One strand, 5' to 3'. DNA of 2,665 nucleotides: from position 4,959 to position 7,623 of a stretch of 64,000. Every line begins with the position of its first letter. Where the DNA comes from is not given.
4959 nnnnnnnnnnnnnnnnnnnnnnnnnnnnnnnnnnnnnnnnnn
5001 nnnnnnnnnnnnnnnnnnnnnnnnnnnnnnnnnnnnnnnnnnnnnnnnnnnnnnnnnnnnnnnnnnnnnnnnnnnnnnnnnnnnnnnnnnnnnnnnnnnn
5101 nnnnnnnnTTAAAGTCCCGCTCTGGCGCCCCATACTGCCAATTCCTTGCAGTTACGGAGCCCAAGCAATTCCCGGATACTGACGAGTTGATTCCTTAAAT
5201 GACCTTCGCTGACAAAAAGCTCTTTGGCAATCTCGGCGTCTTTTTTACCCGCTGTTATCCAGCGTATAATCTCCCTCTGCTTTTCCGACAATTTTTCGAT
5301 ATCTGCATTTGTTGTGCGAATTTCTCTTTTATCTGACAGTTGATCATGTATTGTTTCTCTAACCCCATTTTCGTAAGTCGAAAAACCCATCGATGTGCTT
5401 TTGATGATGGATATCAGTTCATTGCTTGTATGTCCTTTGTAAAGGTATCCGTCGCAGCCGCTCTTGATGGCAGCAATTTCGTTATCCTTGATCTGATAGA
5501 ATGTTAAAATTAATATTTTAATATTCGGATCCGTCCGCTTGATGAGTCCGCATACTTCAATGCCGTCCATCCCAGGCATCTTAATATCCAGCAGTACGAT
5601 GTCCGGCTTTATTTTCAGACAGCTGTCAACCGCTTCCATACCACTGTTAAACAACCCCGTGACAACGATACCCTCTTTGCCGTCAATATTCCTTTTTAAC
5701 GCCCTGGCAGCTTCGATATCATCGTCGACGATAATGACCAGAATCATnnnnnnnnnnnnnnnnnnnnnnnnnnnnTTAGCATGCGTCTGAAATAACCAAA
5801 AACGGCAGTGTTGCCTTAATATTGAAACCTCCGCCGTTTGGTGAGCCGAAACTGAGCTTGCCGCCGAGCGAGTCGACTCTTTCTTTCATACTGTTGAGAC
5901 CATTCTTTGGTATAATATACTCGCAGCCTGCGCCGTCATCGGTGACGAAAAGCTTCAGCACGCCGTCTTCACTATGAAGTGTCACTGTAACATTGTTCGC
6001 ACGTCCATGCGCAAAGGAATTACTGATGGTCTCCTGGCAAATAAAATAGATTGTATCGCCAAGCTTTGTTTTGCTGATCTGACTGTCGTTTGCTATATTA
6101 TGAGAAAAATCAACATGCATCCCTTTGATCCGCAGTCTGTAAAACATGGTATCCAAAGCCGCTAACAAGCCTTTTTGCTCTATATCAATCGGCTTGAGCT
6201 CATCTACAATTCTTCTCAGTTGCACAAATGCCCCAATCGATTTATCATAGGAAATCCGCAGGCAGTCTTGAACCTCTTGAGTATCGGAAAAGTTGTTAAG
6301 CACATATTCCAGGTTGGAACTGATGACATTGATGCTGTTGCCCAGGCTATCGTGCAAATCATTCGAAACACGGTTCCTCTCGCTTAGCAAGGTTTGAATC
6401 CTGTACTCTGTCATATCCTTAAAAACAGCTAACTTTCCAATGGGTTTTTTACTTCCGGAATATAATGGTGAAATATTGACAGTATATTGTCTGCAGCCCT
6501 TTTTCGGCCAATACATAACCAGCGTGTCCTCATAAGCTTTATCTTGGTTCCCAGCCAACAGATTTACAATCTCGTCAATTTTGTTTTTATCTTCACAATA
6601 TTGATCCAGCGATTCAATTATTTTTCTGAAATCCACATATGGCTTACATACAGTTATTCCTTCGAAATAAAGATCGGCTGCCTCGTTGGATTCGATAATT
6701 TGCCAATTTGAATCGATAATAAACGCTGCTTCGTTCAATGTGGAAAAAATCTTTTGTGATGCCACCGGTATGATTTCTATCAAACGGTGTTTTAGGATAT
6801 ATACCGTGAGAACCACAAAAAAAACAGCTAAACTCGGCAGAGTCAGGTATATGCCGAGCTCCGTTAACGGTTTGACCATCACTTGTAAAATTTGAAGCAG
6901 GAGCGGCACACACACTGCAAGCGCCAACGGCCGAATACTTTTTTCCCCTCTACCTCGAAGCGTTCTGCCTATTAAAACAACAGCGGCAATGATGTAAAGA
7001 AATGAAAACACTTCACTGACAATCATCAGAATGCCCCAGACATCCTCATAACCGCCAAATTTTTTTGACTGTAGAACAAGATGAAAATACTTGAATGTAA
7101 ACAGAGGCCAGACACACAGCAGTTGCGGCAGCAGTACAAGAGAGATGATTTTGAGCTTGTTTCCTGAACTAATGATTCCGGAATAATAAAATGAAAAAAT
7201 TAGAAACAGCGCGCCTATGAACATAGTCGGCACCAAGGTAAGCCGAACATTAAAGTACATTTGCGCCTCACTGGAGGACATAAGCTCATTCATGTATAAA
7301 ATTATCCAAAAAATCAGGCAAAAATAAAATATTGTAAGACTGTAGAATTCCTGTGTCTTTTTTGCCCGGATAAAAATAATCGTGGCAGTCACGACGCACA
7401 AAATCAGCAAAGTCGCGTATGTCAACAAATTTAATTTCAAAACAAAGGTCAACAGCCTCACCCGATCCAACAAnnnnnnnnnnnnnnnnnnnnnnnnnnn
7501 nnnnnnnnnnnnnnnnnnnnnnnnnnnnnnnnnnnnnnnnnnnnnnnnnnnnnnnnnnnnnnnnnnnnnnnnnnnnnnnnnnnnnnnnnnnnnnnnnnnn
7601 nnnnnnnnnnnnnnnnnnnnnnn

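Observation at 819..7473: Two-component-system-linked island of WXG100 proteins, a TPR protein and a glycine-zipper membrane protein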

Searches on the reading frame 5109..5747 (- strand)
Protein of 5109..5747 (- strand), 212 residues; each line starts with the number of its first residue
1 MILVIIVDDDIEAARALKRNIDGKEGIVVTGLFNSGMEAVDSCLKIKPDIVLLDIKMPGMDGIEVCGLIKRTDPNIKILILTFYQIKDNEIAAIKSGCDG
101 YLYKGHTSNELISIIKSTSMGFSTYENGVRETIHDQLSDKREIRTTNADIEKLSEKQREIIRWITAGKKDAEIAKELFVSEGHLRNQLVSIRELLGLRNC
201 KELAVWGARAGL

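Call 3: search_protein_families(library=pfam, proteins=[window:5109-5747:-], max_evalue=1)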
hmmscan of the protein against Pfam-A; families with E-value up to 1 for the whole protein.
window:5109-5747:- (212 aa): 7 families
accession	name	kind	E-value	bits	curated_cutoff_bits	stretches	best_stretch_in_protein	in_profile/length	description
PF00072.30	Response_reg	-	2e-24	86.3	30.2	1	4-115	1-110/111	Response regulator receiver domain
PF00196.25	GerE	-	9.1e-08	32.1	23.5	1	152-205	2-55/57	Bacterial regulatory proteins, luxR family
PF08281.18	Sigma70_r4_2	-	0.0029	17.7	25.7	1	150-189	8-48/54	Sigma-70, region 4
PF19610.4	DUF6115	-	0.024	15.5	27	1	140-184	83-127/134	Family of unknown function (DUF6115)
PF04545.22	Sigma70_r4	-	0.038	14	24.1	1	150-186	2-39/50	Sigma-70, region 4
PF03444.21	HrcA_DNA-bdg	-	0.1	12.7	21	1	169-194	25-50/79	Winged helix-turn-helix transcription repressor, HrcA DNA-binding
PF03628.18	PapG_C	-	0.18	12.1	20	1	155-187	63-95/108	PapG chaperone-binding domain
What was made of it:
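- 5109..5747 (-): NarL/LuxR-type response regulator. It is adjacent to, but not part of, the conserved cluster. Response_reg 2e-24 and GerE 9e-8 (call 3).
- Checked: Regulator, 5109-5747: Response_reg 2e-24, GerE 9e-8 (call 3).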

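Call 6: search_protein_families(library=ncbifam, proteins=[window:5109-5747:-], max_evalue=1)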
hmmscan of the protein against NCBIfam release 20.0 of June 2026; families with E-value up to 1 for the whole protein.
window:5109-5747:- (212 aa): 108 families (the best 25 are shown)
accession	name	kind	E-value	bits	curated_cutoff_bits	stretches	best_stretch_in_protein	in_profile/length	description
NF007935.0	PRK10651.1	equivalog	1.8e-29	102.5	250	1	4-207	9-210/216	two-component system response regulator NarL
NF052445.1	RespRegMctR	equivalog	1.3e-27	96.6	300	1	2-204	2-196/205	two-component system response regulator MctR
NF007018.1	PRK09483.1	equivalog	8e-27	94.3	280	1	1-182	1-178/217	UvrY/SirA/GacA family response regulator transcription factor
NF011896.0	PRK15369.1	equivalog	2.2e-24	86.3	242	1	4-211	6-208/211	two component system response regulator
NF047785.1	respo_reg_MadR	equivalog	8.9e-22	77.5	300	1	4-190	3-186/209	MadR family response regulator transcription factor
NF007708.0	PRK10403.1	equivalog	2.1e-21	76.4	343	1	4-197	9-195/215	nitrate/nitrite response regulator protein NarP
NF007419.0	PRK09958.1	equivalog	2.9e-18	66.2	251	1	5-195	4-186/204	acid-sensing system DNA-binding response regulator EvgA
NF041367.1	CheY_Halo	equivalog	2.4e-17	63.4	200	1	5-116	2-111/114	chemotaxis protein CheY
NF040689.1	MtrAB_MtrA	equivalog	1.1e-16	60.8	300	1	4-118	1-112/219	MtrAB system response regulator MtrA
NF007135.0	PRK09581.1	equivalog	1.4e-16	60.4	474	1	4-138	4-140/457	PleD family two-component system response regulator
NF040534.1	resp_reg_YycF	equivalog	2.6e-16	59.6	340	1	4-119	3-115/231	response regulator YycF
NF008469.0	PRK11361.1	equivalog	1.8e-15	56.6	714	1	4-144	7-143/461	acetoacetate metabolism transcriptional regulator AtoC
NF001965.0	PRK00742.1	subfamily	8.7e-15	54.8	293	1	2-106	4-109/357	chemotaxis-specific protein-glutamate methyltransferase CheB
TIGR02875.1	spore_0_A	equivalog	1.4e-14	54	200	1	2-123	3-126/262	sporulation transcription factor Spo0A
NF009206.0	PRK12555.1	subfamily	3.7e-14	52.4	342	1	4-84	3-82/340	chemotaxis-specific protein-glutamate methyltransferase CheB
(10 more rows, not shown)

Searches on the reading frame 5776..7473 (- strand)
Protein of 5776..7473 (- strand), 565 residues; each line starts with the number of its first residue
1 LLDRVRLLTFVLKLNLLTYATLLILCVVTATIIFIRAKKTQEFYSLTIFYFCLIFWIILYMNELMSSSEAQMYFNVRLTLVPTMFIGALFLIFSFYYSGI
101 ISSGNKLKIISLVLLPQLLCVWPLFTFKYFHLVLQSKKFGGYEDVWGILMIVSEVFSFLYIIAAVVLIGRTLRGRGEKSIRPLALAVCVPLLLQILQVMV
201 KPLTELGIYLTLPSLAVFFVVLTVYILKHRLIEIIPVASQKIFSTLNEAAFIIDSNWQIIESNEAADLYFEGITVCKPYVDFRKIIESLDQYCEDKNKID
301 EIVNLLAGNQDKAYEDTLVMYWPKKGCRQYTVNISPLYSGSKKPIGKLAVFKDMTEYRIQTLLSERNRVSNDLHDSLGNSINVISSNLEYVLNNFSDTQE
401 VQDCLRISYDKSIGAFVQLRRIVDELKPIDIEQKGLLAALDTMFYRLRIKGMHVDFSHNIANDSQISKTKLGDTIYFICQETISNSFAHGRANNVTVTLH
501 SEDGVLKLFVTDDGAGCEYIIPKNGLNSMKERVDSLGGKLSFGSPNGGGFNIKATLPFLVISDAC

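Call 3: search_protein_families(library=pfam, proteins=[window:5776-7473:-], max_evalue=1)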
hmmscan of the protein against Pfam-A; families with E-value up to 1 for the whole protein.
window:5776-7473:- (565 aa): 10 families
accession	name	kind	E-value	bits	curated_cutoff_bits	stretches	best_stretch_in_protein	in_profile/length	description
PF16927.11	HisKA_7TM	-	1.4e-17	64.7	28.6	1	23-236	6-224/224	N-terminal 7TM region of histidine kinase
PF07730.19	HisKA_3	-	5.5e-07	30.5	24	1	365-428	1-65/68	Histidine kinase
PF02518.31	HATPase_c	-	1.1e-05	26.2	26.4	1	474-558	5-109/111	Histidine kinase-, DNA gyrase B-, and HSP90-like ATPase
PF13589.12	HATPase_c_3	-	0.016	15.7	25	1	480-532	8-60/137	Histidine kinase-, DNA gyrase B-, and HSP90-like ATPase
PF21328.3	Gp44_lid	-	0.028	15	27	1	275-301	34-59/63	Sliding-clamp-loader large subunit, AAA+ ATPase lid domain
PF18675.7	HepII_C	-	0.079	13.4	26.1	1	494-548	29-83/88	Heparinase II C-terminal domain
PF13426.13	PAS_9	-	0.13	13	27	1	292-356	42-103/103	PAS domain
PF13581.12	HATPase_c_2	-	0.13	12.7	27.4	1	474-517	31-79/127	Histidine kinase-like ATPase domain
PF00989.32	PAS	-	0.16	12.4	22.6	0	241-270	5-34/113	PAS fold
PF25592.1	DUF7937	-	0.21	10.9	31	1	15-225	180-392/402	Domain of unknown function (DUF7937)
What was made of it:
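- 5776..7473 (-): Sensor histidine kinase (7TM + PAS-like + HisKA_3 + HATPase). It is adjacent to, but not part of, the conserved cluster. Pfam hits (call 3).
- Checked: Kinase, 5776-7473: HisKA_7TM E 1.4e-17, HisKA_3 5.5e-7, HATPase_c 1.1e-5 (call 3).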

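Call 6: search_protein_families(library=ncbifam, proteins=[window:5776-7473:-], max_evalue=1)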
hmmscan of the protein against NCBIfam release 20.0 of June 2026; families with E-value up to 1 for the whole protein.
window:5776-7473:- (565 aa): 9 families
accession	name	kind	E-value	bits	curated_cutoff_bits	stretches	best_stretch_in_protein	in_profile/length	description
NF008649.0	PRK11644.1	equivalog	1.1e-24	87.1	408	1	348-557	286-495/499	signal transduction histidine-protein kinase/phosphatase UhpB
NF052531.1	Strep_LiaS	equivalog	6.1e-19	68.4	450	1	362-559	129-328/328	envelope stress sensor histidine kinase LiaS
NF052443.1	SensHisKinMctS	equivalog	9e-19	67.1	700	1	351-558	236-448/457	two-component system sensor histidine kinase MctS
NF008184.0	PRK10935.1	equivalog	3.4e-16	59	553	1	351-557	348-558/565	nitrate/nitrite two-component system sensor histidine kinase NarQ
NF047786.1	his_kin_MadS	equivalog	1.5e-12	47.4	500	1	358-557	223-434/434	MadS family sensor histidine kinase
NF007896.0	PRK10600.1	equivalog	5.8e-12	45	578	1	361-554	386-581/598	nitrate/nitrite two-component system sensor histidine kinase NarX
TIGR02966.1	phoR_proteo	equivalog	0.0016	17.5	334.2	1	241-532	10-284/333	phosphate regulon sensor histidine kinase PhoR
TIGR01925.2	spIIAB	equivalog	0.056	13.3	135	1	476-520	39-87/137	anti-sigma F factor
NF008468.0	PRK11360.1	equivalog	0.062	11.6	646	1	239-362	270-386/616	two-component system sensor histidine kinase AtoS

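Call 78: find_homologous_proteins(query=window:5776-7473:-, max_evalue=1e-20)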
Query window:5776-7473:- (565 aa): 26 proteins with E <= 1e-20 among 8000 candidates.
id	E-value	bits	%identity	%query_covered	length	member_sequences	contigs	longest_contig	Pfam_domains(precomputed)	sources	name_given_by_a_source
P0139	0.0e+0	1127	100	89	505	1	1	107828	PF07730.20,PF02518.32,PF16927.12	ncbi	-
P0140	1.9e-277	939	75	99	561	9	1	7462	PF07730.20,PF02518.32,PF16927.12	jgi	jgi:signal transduction histidine kinase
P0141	3.6e-270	915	74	95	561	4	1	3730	PF07730.20,PF02518.32,PF16927.12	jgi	-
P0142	1.0e-260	884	71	98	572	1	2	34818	PF07730.20,PF02518.32,PF16927.12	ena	-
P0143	2.6e-251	853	67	98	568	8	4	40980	PF07730.20,PF02518.32,PF16927.12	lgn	-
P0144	1.6e-247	841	67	98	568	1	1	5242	PF07730.20,PF02518.32,PF16927.12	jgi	-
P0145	1.2e-194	666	64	83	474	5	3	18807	PF07730.20,PF16927.12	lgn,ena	-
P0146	3.5e-175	602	51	97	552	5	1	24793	PF07730.20,PF16927.12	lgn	-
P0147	9.0e-157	541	46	95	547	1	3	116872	PF13426.14,PF07730.20,PF08448.17,PF16927.12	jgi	jgi:signal transduction histidine kinase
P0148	2.4e-151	523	44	97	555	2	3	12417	PF07730.20,PF08448.17,PF02518.32,PF16927.12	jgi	jgi:signal transduction histidine kinase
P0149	3.8e-148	513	44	98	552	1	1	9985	PF13426.14,PF07730.20,PF16927.12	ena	-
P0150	6.2e-146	505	43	95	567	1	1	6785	PF13426.14,PF07730.20,PF08448.17,PF16927.12,PF00989.32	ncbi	-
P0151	1.6e-144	501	44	97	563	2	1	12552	PF02518.32,PF16927.12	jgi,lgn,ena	-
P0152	3.0e-144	500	44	97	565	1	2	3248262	PF07730.20,PF16927.12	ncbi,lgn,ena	-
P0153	4.2e-141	489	44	97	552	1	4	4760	PF07730.20,PF02518.32,PF16927.12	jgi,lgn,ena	-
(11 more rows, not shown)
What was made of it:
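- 5776..7473 (-): The NCBI product is 505 aa (call 78).
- Checked: The NCBI-called product is 505 aa, so the true start is probably about 60 codons inside the ORF (call 78).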

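Call 81: find_encoding_contigs(protein=P0142, flank=9000, max_places=2)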
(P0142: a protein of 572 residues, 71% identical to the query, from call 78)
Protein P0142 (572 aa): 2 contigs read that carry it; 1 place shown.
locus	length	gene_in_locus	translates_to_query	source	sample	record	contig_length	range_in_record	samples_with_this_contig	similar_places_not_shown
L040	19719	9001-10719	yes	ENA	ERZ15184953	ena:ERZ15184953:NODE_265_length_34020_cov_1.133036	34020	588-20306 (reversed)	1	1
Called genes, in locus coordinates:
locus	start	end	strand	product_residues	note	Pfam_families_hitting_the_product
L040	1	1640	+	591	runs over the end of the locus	PF00664:ABC_membrane, PF00005:ABC_tran, PF02463:SMC_N (faint)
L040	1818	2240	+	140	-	PF05025:RbsD_FucU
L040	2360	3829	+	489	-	PF00370:FGGY_N, PF02782:FGGY_C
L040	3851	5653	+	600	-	PF07881:Fucose_iso_N1, PF07882:Fucose_iso_N2, PF02952:Fucose_iso_C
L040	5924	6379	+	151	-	PF11188:DUF2975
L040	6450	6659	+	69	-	PF13443:HTH_26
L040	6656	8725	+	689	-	PF13687:DUF4153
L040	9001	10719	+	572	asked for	PF16927:HisKA_7TM, PF07730:HisKA_3, PF02518:HATPase_c (faint)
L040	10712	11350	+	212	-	PF00072:Response_reg, PF00196:GerE (weak)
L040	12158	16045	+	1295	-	-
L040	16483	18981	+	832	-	PF17132:Glyco_hydro_106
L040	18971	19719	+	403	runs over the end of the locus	PF07690:MFS_1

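Call 82: find_encoding_contigs(protein=P0143, flank=9000, max_places=2)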
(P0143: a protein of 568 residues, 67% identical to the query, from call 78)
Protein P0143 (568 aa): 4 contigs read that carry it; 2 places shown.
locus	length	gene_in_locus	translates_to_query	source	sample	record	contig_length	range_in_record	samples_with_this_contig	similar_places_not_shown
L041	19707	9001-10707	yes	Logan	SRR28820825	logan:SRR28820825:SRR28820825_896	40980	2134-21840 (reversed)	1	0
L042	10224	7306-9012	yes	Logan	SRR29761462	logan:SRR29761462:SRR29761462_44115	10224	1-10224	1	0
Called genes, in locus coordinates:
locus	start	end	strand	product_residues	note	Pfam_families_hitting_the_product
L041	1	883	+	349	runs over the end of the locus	PF01208:URO-D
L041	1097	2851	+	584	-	PF02690:Na_Pi_cotrans, PF01895:PhoU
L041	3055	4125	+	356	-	PF03747:ADP_ribosyl_GH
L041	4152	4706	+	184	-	PF13302:Acetyltransf_3, PF00583:Acetyltransf_1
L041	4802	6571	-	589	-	PF00909:Ammonium_transp, PF00543:P-II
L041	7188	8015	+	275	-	PF02673:BacA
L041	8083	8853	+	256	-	PF01209:Ubie_methyltran (weak), PF13847:Methyltransf_31 (weak), PF08241:Methyltransf_11, PF08242:Methyltransf_12 (weak), PF13649:Methyltransf_25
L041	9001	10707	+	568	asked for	PF16927:HisKA_7TM, PF07730:HisKA_3 (weak), PF02518:HATPase_c (weak)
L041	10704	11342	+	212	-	PF00072:Response_reg, PF00196:GerE (weak)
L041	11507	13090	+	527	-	PF00251:Glyco_hydro_32N, PF08244:Glyco_hydro_32C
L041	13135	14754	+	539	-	PF13229:Beta_helix (faint)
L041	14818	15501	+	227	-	PF00702:Hydrolase, PF12710:HAD, PF13419:HAD_2, PF13242:Hydrolase_like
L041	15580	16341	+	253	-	PF13483:Lactamase_B_3, PF12706:Lactamase_B_2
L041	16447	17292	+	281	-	PF02645:DegV, PF13684:FakA-like_C (weak)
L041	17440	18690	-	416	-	PF00005:ABC_tran, PF14524:Wzt_C (weak)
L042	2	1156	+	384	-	?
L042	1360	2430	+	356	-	PF03747:ADP_ribosyl_GH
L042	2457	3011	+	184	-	PF13302:Acetyltransf_3, PF00583:Acetyltransf_1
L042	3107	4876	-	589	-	PF00909:Ammonium_transp, PF00543:P-II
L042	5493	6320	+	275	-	PF02673:BacA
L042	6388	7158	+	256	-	PF01209:Ubie_methyltran (weak), PF13847:Methyltransf_31 (weak), PF08241:Methyltransf_11, PF08242:Methyltransf_12 (weak), PF13649:Methyltransf_25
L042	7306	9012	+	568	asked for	PF16927:HisKA_7TM, PF07730:HisKA_3 (weak), PF02518:HATPase_c (weak)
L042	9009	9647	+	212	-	PF00072:Response_reg, PF00196:GerE (weak)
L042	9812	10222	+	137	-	?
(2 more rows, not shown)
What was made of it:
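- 5776..7473 (-): Orthologues in L040-L042 have unrelated neighbours (calls 81, 82).
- On TCS-controlled island: TCS orthologues have other neighbours (calls 81, 82).
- TCS orthologues sit next to unrelated genes (calls 81, 82).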
